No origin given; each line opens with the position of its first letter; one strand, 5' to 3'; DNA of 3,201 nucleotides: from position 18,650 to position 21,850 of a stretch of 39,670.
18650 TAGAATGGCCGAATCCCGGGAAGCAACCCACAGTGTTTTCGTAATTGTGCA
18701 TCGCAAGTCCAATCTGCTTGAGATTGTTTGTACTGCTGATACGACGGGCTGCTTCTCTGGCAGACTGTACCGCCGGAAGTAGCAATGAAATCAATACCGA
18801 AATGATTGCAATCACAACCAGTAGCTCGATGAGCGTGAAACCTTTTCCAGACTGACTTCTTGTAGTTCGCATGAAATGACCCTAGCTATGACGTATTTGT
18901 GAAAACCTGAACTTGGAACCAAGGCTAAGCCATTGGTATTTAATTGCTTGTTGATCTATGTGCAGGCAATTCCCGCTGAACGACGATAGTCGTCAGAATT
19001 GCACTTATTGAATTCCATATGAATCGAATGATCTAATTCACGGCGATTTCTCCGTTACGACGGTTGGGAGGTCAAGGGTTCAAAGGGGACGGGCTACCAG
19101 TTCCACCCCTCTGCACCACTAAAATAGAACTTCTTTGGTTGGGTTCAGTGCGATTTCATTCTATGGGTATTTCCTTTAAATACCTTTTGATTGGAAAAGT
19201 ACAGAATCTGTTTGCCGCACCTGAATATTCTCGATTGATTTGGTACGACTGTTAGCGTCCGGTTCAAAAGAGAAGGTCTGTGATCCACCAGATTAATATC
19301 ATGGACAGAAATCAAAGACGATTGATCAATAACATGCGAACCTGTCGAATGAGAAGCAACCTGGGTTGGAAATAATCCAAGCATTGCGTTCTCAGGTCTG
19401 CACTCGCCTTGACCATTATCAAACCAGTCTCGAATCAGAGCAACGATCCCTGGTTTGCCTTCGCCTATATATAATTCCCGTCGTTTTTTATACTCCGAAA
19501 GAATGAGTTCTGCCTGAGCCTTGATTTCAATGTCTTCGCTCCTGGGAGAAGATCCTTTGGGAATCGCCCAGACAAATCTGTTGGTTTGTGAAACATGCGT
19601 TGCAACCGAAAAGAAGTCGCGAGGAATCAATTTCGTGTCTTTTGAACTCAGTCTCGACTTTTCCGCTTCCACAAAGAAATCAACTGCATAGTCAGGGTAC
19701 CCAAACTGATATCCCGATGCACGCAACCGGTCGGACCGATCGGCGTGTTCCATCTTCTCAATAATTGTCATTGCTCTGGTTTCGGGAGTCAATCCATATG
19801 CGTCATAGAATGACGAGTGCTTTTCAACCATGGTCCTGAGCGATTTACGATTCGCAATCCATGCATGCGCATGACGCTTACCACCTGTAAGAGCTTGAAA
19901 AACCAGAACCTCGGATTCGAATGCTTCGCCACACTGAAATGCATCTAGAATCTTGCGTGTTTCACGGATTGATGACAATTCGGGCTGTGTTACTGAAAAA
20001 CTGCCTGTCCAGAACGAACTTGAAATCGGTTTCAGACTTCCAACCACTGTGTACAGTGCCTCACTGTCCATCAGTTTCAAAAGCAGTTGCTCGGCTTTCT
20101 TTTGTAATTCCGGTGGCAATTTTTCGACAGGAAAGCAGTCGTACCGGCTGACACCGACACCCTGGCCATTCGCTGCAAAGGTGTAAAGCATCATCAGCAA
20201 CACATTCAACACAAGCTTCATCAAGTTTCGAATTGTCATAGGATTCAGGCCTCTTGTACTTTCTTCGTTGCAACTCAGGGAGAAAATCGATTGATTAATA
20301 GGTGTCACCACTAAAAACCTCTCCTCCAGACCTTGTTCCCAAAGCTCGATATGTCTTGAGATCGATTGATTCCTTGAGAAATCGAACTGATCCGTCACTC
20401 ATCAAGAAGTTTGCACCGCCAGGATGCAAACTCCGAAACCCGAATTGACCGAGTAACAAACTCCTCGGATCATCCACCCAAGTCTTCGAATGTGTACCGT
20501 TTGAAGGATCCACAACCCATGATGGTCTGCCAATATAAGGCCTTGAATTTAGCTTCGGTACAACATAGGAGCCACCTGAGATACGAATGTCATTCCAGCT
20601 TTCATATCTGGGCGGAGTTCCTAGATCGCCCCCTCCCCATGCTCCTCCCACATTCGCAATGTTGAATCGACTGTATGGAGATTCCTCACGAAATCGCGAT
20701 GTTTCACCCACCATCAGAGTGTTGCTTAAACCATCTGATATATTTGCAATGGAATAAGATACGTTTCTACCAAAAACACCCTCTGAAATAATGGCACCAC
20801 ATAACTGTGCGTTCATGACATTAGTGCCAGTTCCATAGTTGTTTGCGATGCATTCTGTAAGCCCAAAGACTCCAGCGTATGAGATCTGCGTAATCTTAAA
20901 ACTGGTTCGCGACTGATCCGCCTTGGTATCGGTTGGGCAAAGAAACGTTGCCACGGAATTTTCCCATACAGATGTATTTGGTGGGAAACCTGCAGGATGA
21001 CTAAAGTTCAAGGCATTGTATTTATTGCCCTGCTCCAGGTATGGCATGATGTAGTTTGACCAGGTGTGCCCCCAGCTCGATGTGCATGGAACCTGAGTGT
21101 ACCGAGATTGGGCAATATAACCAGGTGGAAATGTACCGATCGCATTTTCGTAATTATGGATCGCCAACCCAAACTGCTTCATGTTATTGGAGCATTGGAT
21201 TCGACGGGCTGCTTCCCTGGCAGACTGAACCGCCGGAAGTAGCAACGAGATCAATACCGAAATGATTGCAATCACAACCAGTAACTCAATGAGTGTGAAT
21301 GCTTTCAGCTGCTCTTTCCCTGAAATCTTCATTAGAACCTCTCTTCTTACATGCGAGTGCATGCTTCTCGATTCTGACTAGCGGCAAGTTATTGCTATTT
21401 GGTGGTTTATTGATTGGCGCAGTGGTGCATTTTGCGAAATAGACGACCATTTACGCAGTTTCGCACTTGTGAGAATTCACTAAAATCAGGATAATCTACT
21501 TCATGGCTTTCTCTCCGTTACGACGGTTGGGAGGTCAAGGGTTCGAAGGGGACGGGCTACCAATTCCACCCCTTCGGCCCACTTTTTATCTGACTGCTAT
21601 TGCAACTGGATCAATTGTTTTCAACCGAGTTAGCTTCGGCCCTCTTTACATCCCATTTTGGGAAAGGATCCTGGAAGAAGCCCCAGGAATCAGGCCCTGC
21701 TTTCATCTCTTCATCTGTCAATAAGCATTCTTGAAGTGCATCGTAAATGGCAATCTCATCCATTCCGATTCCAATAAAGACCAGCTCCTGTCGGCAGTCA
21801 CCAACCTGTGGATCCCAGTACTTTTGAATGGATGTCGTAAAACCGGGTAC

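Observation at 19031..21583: Nearly identical ~90-nt structured leader upstream of both DUF1559 genes, with compensatory base changes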

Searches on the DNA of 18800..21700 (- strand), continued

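Call 61: search_with_rna_model(model_id=R1, sources=[L027, L028, L029, L032], filters=off, max_evalue=0.01, show_alignments=4)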
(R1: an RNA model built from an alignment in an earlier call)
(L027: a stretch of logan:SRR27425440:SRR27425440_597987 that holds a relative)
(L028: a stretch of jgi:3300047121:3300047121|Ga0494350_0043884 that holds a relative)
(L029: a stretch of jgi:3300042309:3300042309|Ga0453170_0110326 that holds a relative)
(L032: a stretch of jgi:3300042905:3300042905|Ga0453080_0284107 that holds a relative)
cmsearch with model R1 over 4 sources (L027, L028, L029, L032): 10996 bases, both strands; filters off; matches with E-value up to 0.01: 7.
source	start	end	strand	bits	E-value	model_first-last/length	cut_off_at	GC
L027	645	728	+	54.4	2.3e-13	1-86/86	no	0.6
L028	1794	1877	+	54.4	2.3e-13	1-86/86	no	0.6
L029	54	137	+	54.4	2.3e-13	1-86/86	no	0.6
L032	1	82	+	43.8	1.5e-10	1-86/86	no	0.59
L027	624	682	-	16.9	0.0021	1-86/86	no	0.59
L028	1773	1831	-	16.9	0.0021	1-86/86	no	0.59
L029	33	91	-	16.9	0.0021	1-86/86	no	0.59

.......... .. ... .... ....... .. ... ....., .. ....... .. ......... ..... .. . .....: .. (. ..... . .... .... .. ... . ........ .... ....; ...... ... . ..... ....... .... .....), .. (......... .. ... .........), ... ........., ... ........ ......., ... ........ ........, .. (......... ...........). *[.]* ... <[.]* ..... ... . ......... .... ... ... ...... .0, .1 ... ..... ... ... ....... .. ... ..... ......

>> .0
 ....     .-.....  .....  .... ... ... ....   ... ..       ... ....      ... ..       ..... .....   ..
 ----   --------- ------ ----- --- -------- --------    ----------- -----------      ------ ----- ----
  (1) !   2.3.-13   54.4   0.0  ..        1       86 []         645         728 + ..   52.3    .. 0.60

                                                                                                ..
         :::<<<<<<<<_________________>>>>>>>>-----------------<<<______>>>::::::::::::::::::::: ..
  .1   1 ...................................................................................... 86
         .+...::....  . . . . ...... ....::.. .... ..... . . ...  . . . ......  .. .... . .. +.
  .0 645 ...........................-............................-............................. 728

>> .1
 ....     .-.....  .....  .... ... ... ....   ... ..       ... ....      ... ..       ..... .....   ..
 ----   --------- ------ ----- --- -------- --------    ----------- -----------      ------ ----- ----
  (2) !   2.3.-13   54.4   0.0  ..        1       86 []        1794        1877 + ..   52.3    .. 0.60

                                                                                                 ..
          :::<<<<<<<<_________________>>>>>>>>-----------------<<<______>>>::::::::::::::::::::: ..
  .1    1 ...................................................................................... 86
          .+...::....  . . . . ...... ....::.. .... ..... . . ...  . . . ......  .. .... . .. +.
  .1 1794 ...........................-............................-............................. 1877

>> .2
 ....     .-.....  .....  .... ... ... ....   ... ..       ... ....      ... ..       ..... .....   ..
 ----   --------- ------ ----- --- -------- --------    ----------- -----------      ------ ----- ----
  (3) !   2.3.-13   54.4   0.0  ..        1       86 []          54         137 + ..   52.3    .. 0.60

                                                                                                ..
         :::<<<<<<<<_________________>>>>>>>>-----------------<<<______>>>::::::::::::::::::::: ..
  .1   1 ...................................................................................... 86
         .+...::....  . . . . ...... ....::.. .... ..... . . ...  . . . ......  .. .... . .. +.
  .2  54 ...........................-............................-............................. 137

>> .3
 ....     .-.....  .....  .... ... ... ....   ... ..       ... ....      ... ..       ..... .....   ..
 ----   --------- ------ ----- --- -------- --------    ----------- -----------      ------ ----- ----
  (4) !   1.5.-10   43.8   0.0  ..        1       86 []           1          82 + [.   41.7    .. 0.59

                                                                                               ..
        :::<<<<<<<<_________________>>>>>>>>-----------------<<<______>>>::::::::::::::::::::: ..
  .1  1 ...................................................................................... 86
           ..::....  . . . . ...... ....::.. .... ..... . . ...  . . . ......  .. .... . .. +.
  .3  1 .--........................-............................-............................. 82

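Call 72: build_rna_model(alignment_id=A5)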
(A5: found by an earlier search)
Model R2 built from alignment A5 (7 sequences, 90 columns); structure: stored with the alignment.
model positions 86; base pairs 11; branch points 1; effective number of sequences 2.14; information 0.662 bits per position. Calibrated on 0.2 Mb of random sequence (short: E-values are rough).
structure used (alignment columns):
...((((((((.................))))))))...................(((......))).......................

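Call 73: search_with_rna_model(model_id=R2, sources=[L005, L006, L007, L013, L015, L023, L001, L024, L025, L028], filters=off, max_evalue=1)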
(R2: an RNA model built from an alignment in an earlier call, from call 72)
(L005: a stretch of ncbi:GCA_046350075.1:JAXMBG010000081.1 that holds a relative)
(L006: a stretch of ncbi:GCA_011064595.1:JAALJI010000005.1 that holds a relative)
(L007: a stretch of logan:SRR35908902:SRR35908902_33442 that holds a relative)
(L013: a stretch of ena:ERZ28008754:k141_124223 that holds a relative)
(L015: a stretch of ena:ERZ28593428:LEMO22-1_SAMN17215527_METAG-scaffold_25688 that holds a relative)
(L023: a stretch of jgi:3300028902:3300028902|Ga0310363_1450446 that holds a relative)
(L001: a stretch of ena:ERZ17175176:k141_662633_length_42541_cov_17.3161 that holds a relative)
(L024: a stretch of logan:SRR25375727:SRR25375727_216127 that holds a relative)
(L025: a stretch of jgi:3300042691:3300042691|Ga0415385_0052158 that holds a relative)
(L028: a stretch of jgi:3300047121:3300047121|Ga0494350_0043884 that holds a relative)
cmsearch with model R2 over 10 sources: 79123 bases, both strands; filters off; matches with E-value up to 1: 7.
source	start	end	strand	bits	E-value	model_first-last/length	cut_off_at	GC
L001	5763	5845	+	84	8e-22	1-86/86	no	0.58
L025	534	617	+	79.2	1.9e-20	1-86/86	no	0.6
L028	1794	1877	+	79.2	1.9e-20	1-86/86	no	0.6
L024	291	378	+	70.2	6.9e-18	1-86/86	no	0.5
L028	1773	1831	-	13.8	0.083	1-86/86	no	0.59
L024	3630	3711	-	11.8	0.31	1-86/86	no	0.49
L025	537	568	-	11.2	0.47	4-36/86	no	0.66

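Call 74: search_with_rna_model(model_id=R2, source=window, filters=off, max_evalue=1)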
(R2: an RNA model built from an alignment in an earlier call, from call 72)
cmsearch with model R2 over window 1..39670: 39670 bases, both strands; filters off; matches with E-value up to 1: 4.
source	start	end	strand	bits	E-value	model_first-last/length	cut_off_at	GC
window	21494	21579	-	105.4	3.3e-28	1-86/86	no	0.57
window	19031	19116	-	99.8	1.2e-26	1-86/86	no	0.56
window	31099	31176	+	11.3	0.22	1-86/86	no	0.47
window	21541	21630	+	9.2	0.87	1-86/86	no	0.49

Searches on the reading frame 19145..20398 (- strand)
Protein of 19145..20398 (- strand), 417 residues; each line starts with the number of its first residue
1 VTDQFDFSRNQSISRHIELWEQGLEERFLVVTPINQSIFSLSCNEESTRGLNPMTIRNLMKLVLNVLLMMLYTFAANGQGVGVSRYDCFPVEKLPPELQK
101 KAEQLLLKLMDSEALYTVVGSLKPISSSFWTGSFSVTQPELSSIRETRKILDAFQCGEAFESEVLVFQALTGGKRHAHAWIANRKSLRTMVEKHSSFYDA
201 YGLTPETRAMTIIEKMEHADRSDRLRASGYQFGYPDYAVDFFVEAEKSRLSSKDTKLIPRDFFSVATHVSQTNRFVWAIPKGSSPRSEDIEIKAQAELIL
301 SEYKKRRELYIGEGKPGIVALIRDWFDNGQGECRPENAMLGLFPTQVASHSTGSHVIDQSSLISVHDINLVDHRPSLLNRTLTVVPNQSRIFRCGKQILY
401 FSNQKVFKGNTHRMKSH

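Call 10: search_protein_families(library=pfam, proteins=[window:19145-20398:-], max_evalue=0.01)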
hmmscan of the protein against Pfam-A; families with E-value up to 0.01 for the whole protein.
window:19145-20398:- (417 aa): 0 families

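Call 57: search_protein_families(library=ncbifam, proteins=[window:19145-20239:-], max_evalue=0.01)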
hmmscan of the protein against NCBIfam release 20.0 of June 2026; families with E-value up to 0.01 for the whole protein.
window:19145-20239:- (364 aa): 0 families

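Call 86: search_solved_structures(query=window:19145-20239:-, max_evalue=1)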
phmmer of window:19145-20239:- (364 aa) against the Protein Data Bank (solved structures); distinct sequences matched with E-value up to 1: 1.
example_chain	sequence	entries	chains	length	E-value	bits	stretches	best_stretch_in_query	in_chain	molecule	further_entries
1zpw_X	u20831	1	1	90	0.58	12.2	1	22-71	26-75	hypothetical protein TT1823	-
